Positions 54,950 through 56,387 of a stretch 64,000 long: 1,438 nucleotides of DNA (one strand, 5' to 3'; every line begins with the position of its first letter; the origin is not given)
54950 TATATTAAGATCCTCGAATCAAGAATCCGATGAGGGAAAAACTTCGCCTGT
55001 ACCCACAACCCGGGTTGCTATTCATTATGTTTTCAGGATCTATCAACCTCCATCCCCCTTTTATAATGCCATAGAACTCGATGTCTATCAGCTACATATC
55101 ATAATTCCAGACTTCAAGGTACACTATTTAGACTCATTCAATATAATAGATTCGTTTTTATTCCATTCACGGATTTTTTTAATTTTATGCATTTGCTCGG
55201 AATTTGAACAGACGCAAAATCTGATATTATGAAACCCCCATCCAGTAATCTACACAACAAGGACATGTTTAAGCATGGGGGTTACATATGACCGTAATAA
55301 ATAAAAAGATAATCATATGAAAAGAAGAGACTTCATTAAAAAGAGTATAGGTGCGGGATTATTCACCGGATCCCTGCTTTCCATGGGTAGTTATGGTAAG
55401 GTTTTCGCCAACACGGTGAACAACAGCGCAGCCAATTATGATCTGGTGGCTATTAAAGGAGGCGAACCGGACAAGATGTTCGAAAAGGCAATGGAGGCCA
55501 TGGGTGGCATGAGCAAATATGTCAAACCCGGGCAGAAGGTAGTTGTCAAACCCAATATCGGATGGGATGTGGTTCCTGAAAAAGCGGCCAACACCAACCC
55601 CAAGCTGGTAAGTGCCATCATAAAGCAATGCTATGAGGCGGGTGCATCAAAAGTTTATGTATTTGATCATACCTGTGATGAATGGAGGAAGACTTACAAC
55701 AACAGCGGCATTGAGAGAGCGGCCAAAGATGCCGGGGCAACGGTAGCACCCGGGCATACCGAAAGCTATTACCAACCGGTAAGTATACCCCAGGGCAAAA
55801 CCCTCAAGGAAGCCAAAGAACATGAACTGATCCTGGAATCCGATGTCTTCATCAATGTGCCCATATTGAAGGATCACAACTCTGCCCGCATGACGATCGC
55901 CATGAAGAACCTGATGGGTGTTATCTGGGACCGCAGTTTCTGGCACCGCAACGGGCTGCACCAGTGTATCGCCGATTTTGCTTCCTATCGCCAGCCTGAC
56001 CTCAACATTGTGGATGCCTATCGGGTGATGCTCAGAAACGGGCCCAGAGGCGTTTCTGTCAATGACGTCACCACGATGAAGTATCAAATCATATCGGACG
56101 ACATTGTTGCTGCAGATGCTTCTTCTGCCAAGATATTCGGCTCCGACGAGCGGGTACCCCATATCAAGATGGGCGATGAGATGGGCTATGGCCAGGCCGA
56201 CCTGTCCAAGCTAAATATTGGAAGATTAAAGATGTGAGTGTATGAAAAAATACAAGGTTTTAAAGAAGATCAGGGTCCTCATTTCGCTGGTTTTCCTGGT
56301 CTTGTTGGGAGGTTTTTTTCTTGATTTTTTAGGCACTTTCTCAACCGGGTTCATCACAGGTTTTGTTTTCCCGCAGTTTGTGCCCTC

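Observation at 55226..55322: Leader copy B: structure suggests uORF-dependent unmasking of the main start codon, co-regulating a Tat-DUF362/polyferredoxin operon with the giant-protein operon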

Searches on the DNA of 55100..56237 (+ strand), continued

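Call 51: search_with_rna_model(model_id=R1, sources=[window, L012, L051, L081, L082, L083, L084, L085, L087, L088, L089, L091, L092, L093, L094, L095, L096, L097, L098, L099, L100, L101, L102, L103, L104, L105, L106, L107, L108, L109, L110, L111, L112, L113, L114, L115, L116, L117, L118, L119, L120, L121, L122, L123, L124, L125, L126, L127, L128, L129, L130, L131, L132, L133, L134, L135, L136, L137, L138, L139, L140, L141, L142, L143, L144, L145, L146, L147, L148, L149, L150, L151, L152, L153, L154, L155, L156, L157, L158, L159, L160, L161, L162, L163, L164, L165], max_evalue=0.0005, make_alignment=true)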
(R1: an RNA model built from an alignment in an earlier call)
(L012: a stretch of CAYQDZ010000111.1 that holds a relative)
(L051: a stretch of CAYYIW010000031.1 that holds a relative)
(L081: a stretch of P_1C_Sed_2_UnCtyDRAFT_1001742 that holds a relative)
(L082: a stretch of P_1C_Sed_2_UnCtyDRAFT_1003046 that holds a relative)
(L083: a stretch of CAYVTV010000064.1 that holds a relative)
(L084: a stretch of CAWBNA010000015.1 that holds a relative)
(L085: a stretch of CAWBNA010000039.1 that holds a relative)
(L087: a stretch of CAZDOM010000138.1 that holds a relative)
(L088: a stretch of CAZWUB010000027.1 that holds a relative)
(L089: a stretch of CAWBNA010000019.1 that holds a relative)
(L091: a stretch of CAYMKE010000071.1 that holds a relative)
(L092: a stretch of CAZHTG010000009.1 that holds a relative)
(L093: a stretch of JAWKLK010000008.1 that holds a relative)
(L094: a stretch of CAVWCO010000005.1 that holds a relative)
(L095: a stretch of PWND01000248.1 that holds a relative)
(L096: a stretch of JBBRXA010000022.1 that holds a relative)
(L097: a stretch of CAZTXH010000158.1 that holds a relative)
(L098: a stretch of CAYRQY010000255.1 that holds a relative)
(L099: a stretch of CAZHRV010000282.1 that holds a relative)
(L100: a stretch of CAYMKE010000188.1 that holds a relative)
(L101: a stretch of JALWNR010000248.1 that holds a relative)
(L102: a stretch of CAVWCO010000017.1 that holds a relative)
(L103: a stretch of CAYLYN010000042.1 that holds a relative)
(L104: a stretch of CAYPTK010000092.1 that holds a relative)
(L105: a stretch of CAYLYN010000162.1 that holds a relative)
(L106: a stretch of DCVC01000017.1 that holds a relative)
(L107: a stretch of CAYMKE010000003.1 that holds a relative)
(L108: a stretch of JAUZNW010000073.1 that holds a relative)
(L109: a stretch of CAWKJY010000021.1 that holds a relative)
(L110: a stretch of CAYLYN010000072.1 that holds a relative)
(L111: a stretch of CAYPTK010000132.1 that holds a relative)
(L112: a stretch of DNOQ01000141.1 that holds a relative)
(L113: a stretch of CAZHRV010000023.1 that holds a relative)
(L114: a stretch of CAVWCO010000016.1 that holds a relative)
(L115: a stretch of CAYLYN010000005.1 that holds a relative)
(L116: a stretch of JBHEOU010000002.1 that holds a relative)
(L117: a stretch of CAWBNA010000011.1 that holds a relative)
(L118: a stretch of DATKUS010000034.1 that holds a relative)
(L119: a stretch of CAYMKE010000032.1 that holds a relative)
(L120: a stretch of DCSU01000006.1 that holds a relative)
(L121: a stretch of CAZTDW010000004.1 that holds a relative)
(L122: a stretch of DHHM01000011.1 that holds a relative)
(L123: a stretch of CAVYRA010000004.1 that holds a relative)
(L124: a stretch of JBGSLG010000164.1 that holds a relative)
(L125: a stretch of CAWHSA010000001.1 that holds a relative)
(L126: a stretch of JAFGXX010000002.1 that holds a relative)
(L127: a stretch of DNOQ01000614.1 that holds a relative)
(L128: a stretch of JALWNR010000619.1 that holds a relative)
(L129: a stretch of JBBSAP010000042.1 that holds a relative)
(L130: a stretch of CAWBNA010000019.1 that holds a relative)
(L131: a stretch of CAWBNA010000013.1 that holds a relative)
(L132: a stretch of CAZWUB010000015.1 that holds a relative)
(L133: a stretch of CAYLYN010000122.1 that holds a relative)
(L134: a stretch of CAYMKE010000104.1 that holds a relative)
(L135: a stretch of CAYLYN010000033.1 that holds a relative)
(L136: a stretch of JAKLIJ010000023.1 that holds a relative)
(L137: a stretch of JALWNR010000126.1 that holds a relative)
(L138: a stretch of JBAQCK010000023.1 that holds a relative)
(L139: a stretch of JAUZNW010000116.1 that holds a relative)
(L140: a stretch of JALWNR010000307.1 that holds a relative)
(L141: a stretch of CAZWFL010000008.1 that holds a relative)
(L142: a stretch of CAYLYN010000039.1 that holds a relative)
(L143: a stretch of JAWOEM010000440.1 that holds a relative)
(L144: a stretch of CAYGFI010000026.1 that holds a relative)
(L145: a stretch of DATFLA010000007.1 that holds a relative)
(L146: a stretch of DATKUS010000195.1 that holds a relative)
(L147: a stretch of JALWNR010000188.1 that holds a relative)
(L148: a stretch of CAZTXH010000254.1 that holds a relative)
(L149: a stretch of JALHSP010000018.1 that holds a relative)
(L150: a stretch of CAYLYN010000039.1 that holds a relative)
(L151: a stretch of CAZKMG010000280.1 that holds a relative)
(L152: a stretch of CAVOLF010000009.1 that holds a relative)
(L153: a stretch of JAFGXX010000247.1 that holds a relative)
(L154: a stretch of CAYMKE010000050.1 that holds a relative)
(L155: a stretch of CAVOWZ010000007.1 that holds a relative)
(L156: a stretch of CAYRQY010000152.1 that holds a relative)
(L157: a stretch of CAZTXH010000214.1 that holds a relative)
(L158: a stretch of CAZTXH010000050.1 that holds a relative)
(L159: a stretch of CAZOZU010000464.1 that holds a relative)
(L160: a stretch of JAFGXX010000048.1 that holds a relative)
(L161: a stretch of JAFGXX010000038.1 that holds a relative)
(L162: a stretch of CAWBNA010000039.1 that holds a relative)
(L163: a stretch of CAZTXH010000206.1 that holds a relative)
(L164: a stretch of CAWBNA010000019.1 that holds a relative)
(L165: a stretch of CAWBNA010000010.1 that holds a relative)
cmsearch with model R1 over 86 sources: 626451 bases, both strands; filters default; matches with E-value up to 0.0005: 103.
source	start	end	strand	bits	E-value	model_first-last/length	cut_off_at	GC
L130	2844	2959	-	125.6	1.6e-24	1-116/116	no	0.31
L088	2603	2718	-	123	6e-24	1-116/116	no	0.29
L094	2088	2203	-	122.1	9.6e-24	1-116/116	no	0.28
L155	7847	7960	-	121.9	1.1e-23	1-116/116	no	0.27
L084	1913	2028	+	120.4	2.3e-23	1-116/116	no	0.31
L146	4947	5062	-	119.7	3.2e-23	1-116/116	no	0.27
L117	2723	2838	-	119.7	3.3e-23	1-116/116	no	0.3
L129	2425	2540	-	118.9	4.9e-23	1-116/116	no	0.27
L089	4120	4235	-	118.1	7.4e-23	1-116/116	no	0.3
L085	3431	3546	-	116.6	1.6e-22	1-116/116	no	0.35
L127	2596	2711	+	116.3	1.9e-22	1-116/116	no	0.28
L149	7874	7988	-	115.2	3.3e-22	1-116/116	no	0.26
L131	542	657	+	114.8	4.1e-22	1-116/116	no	0.31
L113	972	1085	+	114.8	4.1e-22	1-116/116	no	0.3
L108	2712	2828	-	114.7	4.2e-22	1-116/116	no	0.26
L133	6090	6203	-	113.8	6.8e-22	1-116/116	no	0.31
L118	2147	2262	-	113.3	8.7e-22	1-116/116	no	0.31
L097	3737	3847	-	111.1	2.7e-21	1-116/116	no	0.28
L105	2466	2573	+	110.4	3.9e-21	1-110/116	3'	0.31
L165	3860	3975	-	109.5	6.1e-21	1-116/116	no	0.3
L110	5894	6005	+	109.4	6.5e-21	1-116/116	no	0.32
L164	4121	4236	-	109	7.8e-21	1-116/116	no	0.3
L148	1599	1714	-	108.6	9.6e-21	1-116/116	no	0.27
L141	762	875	+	108.1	1.2e-20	1-116/116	no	0.31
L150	3836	3949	-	108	1.3e-20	1-116/116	no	0.32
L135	837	946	+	107.3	1.8e-20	1-116/116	no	0.25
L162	4170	4285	+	107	2.2e-20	1-116/116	no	0.29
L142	1426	1538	-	106.6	2.8e-20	1-116/116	no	0.35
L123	6575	6690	+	106.4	3e-20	1-116/116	no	0.32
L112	1700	1814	+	105.1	5.9e-20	1-116/116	no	0.33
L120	6848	6963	+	104.9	6.3e-20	1-116/116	no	0.34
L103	1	112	-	104.9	6.6e-20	1-116/116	no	0.35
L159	1932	2042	+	104.4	8.5e-20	1-116/116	no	0.28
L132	6715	6830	+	103.8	1.1e-19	1-116/116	no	0.28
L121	3959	4074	+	103.7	1.2e-19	1-116/116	no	0.32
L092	4197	4312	-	103.6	1.2e-19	1-116/116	no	0.33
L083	7451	7566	-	103.6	1.3e-19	1-116/116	no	0.25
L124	7481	7596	+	103.5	1.3e-19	1-116/116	no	0.35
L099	7412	7528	-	102.9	1.8e-19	1-116/116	no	0.38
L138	5652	5760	-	101.5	3.7e-19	1-116/116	no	0.33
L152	1829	1944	-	100.9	4.9e-19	1-116/116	no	0.33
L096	2961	3075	-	100.8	5.3e-19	1-116/116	no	0.32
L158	1600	1715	+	99.1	1.2e-18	1-116/116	no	0.34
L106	1838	1952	+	97.6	2.7e-18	1-116/116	no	0.32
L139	4017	4131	-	97.5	2.9e-18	1-116/116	no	0.28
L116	4037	4158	+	95.9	6.5e-18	1-116/116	no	0.34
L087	1452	1591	-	95.5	8.1e-18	1-116/116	no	0.36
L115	3865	3975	-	92.8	3.2e-17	1-116/116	no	0.31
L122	2205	2318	+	92.5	3.7e-17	1-116/116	no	0.26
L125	5471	5576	+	91.2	7.1e-17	1-116/116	no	0.29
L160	1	101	-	91.1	7.5e-17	1-100/116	3'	0.32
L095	2683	2790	-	90.7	9.1e-17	1-116/116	no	0.28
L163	1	91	-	90.3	1.1e-16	1-94/116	3'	0.33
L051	3904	4012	+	88.5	2.9e-16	1-116/116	no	0.28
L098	1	89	+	88.3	3.2e-16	28-116/116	5'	0.29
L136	1838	1944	+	86.5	7.9e-16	1-116/116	no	0.37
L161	55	181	-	86.5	8.1e-16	1-116/116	no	0.31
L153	2417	2508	-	86.1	1e-15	25-116/116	5'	0.3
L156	1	89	+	85.8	1.1e-15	28-116/116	5'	0.3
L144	5253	5365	-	85.6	1.3e-15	1-116/116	no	0.32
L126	327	418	-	85.3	1.4e-15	25-116/116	5'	0.32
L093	2857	2967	+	81.1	1.3e-14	1-116/116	no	0.31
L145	81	189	+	79.3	3.2e-14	1-116/116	no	0.34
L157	4596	4672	-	77.9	6.5e-14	37-116/116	5'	0.3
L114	1845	1947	-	59.6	7.6e-10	1-116/116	no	0.32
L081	2755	2863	+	59.2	9.3e-10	1-116/116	no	0.31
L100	6420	6538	-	59.1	9.9e-10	1-116/116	no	0.23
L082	2880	2989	+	57.4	2.4e-09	1-116/116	no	0.41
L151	5252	5312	-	57.1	2.8e-09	54-116/116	5'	0.25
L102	4874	4976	-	55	8e-09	1-116/116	no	0.33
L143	7427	7543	+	53.6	1.7e-08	1-116/116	no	0.22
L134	5418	5536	-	52.9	2.4e-08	1-116/116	no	0.24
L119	6757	6871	-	52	3.8e-08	1-116/116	no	0.32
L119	6658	6750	-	50.6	7.7e-08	1-116/116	no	0.25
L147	5393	5512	+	48.4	2.4e-07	1-116/116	no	0.23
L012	3894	4012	+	48.1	2.9e-07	1-116/116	no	0.23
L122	7899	7991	+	47.6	3.6e-07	1-116/116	no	0.4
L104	2242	2334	-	47.4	3.9e-07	1-116/116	no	0.23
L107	3439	3499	-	46.5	6.4e-07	55-116/116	5'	0.23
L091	4568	4689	-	46.5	6.5e-07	1-116/116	no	0.26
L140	4456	4569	-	46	8.1e-07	1-116/116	no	0.3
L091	4986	5078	-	45.7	9.4e-07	1-116/116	no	0.26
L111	6861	6942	+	45.6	1e-06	1-116/116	no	0.26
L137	1497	1565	-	44.4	1.9e-06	48-116/116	5'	0.25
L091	5085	5206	-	44.2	2.1e-06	1-116/116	no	0.28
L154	213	272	-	44.1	2.1e-06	56-116/116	5'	0.22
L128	7319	7426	+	43.6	2.8e-06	1-116/116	no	0.25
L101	971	1078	-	43.2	3.4e-06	1-116/116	no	0.29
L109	885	1015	-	43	3.8e-06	1-116/116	no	0.32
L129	2458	2574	+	40.5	1.4e-05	1-116/116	no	0.3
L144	5283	5402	+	39.2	2.7e-05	1-116/116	no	0.3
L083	7484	7589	+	38.9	3.1e-05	1-116/116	no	0.25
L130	2877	2987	+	38.4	4e-05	1-116/116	no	0.32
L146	4980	5089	+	38.1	4.6e-05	1-116/116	no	0.31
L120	6794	6930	-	35.9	0.00014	1-116/116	no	0.36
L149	7906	7994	+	35.4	0.00019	1-116/116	no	0.28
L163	12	124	+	35.3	0.0002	1-116/116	no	0.31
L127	2574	2678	-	35.1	0.00022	1-116/116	no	0.28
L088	2636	2740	+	34.1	0.00037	1-116/116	no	0.28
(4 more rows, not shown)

Alignment A3: 103 matches aligned to the model, 212 columns, each read 5' to 3' on its own strand. Consensus structure (alignment columns), stored with it:
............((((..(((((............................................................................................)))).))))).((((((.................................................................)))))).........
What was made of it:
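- A covariance model found 93 elements in the held sequence (call 51).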
